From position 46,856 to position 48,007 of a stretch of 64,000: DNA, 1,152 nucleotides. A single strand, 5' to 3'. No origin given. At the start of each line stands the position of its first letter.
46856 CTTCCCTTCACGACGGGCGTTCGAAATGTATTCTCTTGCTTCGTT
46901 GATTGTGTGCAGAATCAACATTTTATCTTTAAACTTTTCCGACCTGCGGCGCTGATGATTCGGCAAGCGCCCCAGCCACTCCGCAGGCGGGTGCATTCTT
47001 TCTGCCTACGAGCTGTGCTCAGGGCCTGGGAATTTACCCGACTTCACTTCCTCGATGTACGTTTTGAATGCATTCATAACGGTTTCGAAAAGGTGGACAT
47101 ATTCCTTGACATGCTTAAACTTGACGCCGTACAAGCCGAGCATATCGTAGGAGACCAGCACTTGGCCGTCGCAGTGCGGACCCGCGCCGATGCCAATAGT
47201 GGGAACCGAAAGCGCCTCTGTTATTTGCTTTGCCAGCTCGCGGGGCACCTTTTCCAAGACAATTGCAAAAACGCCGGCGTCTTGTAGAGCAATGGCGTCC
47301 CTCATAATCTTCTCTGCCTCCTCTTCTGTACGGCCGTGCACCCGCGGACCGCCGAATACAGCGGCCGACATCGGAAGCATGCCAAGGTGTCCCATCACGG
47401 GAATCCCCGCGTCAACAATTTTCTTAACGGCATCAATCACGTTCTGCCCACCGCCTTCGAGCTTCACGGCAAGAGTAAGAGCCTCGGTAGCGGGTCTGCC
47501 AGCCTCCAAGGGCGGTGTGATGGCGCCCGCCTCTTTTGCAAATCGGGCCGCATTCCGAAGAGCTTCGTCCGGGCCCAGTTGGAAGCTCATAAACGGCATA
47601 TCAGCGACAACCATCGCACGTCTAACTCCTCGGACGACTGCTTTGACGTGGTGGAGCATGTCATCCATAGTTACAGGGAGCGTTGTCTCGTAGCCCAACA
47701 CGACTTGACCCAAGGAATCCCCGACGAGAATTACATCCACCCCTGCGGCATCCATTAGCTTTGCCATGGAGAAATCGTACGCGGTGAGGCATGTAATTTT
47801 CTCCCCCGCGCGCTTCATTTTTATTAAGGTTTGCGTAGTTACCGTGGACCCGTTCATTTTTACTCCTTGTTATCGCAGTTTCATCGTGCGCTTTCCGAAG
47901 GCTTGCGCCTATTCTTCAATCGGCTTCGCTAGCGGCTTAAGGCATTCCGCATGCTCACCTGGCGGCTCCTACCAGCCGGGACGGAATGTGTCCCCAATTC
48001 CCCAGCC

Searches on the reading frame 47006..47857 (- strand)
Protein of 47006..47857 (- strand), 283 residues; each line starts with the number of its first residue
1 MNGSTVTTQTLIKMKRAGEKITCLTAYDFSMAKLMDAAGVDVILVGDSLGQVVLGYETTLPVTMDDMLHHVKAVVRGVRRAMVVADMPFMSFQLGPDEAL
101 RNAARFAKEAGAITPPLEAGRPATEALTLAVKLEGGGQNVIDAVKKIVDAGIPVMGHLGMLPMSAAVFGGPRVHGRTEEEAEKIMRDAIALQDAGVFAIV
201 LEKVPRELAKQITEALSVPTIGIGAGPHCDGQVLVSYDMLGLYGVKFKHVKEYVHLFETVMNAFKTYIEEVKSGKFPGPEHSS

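Call 8: search_protein_families(library=pfam, proteins=[window:47006-47857:-], max_evalue=0.01)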
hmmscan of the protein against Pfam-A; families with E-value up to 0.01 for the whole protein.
window:47006-47857:- (283 aa): 2 families
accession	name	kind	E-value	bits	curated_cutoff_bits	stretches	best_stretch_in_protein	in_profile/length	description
PF02548.21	Pantoate_transf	-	1e-106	356.6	28.7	1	6-278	2-258/259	Ketopantoate hydroxymethyltransferase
PF13714.12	PEP_mutase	-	0.0015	18.6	31.5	0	13-106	3-94/240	Phosphoenolpyruvate phosphomutase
